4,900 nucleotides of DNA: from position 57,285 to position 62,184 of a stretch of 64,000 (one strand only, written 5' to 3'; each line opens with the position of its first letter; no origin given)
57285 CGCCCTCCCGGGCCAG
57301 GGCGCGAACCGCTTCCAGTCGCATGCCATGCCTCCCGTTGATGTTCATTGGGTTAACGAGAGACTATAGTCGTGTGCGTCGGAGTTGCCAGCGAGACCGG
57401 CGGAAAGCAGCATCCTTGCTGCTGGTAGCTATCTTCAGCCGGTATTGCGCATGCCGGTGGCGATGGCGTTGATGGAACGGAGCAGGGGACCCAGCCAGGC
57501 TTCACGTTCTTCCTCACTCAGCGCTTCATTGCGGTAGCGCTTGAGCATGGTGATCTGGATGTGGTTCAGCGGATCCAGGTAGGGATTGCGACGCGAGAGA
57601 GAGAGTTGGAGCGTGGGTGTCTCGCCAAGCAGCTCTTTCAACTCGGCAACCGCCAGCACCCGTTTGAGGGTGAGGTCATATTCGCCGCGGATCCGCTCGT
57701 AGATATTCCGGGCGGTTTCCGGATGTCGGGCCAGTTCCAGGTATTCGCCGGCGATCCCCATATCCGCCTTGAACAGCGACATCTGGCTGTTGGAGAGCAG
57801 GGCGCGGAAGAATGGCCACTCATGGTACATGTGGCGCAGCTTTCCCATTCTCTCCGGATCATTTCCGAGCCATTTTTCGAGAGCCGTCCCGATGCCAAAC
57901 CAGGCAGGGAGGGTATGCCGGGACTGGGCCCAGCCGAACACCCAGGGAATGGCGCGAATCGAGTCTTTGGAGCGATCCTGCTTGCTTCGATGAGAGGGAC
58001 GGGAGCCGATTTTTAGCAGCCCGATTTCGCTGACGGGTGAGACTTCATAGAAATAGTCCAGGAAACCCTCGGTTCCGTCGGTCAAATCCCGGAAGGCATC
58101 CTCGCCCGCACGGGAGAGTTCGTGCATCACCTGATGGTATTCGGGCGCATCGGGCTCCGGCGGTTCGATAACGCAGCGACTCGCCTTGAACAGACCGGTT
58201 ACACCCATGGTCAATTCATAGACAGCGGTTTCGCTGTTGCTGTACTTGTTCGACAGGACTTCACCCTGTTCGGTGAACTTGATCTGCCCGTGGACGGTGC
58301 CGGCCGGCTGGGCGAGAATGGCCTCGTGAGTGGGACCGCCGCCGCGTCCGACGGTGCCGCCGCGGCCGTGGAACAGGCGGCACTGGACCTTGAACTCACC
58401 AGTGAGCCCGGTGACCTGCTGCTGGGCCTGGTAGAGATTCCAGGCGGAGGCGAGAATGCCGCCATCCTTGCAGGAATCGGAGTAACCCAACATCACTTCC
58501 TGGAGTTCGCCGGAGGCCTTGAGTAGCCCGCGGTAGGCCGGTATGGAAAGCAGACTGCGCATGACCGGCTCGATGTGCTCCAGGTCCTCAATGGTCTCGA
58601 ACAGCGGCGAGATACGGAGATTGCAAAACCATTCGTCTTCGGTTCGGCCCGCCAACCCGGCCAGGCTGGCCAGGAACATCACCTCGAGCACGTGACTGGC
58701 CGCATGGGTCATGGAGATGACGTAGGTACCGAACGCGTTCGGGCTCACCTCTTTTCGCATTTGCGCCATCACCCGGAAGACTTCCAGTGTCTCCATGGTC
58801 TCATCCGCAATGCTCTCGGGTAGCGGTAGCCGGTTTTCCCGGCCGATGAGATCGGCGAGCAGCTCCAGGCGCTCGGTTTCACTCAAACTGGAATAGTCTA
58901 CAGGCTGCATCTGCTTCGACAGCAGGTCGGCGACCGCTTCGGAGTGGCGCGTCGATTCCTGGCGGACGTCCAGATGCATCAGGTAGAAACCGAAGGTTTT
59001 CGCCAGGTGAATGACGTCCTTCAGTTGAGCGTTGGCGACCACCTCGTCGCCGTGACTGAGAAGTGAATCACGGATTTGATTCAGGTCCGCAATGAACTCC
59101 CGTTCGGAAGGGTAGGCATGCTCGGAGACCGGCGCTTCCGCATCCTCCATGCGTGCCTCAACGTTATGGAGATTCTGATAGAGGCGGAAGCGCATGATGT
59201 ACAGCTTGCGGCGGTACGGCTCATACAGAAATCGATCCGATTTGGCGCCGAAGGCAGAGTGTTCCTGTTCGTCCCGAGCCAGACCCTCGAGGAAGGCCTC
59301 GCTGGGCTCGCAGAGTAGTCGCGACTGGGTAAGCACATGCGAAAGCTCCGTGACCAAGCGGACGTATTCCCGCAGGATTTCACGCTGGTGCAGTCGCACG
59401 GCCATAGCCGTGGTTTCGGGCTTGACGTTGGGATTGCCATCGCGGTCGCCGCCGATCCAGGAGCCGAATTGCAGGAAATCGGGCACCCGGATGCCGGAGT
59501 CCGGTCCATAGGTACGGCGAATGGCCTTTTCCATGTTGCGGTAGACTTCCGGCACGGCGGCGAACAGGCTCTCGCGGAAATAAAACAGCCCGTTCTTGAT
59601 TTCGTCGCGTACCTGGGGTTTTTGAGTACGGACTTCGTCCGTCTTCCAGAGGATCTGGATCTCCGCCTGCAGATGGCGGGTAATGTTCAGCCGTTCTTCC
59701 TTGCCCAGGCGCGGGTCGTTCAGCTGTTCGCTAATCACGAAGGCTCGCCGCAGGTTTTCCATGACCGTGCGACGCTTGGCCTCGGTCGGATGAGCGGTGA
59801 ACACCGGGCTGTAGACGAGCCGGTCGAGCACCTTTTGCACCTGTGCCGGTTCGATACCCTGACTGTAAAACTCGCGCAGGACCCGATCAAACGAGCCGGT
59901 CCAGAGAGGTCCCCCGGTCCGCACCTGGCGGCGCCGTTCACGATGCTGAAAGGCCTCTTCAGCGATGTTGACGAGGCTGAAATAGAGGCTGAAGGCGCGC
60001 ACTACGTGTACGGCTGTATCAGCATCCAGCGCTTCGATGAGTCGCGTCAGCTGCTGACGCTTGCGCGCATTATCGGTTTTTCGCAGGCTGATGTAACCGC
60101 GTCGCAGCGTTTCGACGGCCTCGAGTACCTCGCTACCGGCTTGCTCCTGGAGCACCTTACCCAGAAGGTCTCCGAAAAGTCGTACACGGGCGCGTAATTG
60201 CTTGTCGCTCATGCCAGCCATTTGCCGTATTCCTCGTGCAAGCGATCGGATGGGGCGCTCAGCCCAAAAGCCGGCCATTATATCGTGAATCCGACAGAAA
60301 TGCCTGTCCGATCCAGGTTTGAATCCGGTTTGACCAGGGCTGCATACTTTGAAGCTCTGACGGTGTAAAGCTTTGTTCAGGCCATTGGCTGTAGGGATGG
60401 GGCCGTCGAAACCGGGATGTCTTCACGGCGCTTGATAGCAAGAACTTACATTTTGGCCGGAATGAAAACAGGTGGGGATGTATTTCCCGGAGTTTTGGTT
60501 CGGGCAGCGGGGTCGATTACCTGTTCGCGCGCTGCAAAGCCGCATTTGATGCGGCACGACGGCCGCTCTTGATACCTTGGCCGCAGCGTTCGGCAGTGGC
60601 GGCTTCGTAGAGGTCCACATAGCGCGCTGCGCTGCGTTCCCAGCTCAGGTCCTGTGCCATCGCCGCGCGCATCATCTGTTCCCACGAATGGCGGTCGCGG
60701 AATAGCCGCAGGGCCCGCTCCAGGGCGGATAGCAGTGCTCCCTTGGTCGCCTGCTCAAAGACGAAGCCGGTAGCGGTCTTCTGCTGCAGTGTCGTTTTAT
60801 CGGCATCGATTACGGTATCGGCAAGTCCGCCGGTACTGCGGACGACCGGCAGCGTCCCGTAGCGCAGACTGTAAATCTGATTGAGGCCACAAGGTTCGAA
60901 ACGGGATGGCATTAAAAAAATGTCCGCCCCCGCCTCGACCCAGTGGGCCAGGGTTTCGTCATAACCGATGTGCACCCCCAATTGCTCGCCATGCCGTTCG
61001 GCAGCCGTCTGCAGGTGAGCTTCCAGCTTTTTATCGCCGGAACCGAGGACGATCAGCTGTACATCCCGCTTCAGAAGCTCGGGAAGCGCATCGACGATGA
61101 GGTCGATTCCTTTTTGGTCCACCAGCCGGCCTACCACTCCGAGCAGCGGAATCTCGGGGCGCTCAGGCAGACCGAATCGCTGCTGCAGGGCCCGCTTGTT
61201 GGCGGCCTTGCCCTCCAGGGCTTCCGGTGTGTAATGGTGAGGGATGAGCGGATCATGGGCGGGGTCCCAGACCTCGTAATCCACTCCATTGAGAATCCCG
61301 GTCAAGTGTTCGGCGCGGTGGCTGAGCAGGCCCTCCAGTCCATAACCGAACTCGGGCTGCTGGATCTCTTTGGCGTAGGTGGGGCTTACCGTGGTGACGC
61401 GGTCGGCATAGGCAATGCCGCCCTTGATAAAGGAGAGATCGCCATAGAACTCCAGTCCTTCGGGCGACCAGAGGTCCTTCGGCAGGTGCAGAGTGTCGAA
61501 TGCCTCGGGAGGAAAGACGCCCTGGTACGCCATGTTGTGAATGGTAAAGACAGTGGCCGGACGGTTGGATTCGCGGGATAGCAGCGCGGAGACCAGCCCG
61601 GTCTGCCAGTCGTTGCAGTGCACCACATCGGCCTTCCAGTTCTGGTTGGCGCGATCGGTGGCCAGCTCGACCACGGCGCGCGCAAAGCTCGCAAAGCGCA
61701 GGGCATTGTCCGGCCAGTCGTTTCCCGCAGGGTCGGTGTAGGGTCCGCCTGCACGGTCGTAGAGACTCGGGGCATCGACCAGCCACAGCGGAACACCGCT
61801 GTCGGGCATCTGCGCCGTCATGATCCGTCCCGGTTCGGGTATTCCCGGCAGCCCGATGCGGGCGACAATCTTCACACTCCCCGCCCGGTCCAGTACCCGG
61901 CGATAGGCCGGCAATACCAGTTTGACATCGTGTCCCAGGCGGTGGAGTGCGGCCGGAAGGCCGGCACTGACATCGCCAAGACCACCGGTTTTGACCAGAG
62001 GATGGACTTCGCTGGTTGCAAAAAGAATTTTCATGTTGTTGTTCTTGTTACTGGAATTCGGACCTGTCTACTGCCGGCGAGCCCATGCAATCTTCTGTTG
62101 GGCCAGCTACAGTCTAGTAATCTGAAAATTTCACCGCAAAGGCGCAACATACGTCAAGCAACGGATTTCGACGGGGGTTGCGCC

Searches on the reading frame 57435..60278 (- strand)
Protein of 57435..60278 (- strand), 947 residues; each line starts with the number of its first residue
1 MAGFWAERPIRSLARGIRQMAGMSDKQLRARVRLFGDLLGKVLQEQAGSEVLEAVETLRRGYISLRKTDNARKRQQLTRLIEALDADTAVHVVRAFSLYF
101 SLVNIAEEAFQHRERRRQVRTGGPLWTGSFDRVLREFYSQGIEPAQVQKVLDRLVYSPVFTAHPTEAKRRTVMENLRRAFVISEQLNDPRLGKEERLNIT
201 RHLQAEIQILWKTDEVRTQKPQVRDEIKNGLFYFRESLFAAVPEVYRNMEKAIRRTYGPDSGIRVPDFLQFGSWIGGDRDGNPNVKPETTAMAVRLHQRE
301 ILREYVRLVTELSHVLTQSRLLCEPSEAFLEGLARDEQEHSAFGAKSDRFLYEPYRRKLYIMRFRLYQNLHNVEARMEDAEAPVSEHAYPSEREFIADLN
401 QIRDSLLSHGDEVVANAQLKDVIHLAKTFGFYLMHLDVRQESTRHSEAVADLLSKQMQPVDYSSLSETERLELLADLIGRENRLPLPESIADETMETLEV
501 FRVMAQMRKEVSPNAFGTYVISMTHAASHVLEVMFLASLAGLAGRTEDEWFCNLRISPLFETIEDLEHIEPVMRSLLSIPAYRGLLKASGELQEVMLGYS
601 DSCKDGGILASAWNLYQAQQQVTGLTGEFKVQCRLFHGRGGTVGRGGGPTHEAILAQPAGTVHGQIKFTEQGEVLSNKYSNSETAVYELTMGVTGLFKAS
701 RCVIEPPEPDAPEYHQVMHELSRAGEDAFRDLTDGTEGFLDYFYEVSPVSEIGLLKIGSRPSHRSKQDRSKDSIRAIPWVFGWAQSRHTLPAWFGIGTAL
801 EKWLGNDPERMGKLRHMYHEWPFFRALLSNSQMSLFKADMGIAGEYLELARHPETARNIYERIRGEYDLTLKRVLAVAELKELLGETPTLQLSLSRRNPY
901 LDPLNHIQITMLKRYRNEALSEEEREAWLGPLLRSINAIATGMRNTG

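Call 16: search_protein_families(library=pfam, proteins=[window:57435-60278:-], max_evalue=0.0001)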
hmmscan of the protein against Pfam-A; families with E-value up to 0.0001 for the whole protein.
window:57435-60278:- (947 aa): 1 family
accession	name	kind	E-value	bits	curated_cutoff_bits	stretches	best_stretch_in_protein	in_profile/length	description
PF00311.23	PEPcase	-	0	1042.4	22.4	1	28-947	1-919/919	Phosphoenolpyruvate carboxylase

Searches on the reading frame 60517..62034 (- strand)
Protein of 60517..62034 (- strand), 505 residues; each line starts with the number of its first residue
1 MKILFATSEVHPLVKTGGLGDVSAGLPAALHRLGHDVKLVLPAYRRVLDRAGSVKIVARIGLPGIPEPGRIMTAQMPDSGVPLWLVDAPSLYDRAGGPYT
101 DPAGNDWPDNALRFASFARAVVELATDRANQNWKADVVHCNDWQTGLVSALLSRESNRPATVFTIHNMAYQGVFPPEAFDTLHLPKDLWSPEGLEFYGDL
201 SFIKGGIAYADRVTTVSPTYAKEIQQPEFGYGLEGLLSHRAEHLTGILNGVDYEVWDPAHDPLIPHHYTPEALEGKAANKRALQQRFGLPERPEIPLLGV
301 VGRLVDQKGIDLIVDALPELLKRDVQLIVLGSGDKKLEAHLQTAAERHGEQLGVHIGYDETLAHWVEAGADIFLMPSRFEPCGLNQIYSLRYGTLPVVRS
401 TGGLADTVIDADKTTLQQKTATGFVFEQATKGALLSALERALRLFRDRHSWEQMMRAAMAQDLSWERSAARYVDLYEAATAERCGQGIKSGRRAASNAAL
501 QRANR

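Call 16: search_protein_families(library=pfam, proteins=[window:60517-62034:-], max_evalue=0.0001)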
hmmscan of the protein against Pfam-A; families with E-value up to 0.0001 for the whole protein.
window:60517-62034:- (505 aa): 6 families
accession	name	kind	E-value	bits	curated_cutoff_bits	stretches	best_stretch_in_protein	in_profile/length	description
PF08323.17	Glyco_transf_5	-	3.6e-82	276.1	22.7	1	2-238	1-238/239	Starch synthase catalytic domain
PF00534.26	Glycos_transf_1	-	2.6e-18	66.6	26.4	1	286-453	6-167/172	Glycosyl transferases group 1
PF13692.12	Glyco_trans_1_4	-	6.9e-15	56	27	1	296-442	2-140/142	Glycosyl transferases group 1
PF13439.12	Glyco_transf_4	-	4e-12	46.9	28.5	1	113-226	56-150/170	Glycosyltransferase Family 4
PF20706.3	GT4-conflict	-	6.5e-12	45.6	26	1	295-470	197-383/385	Family 4 Glycosyltransferase in conflict systems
PF13579.12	Glyco_trans_4_4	-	8e-12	46.2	29.7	1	17-225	1-143/158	Glycosyl transferase 4-like domain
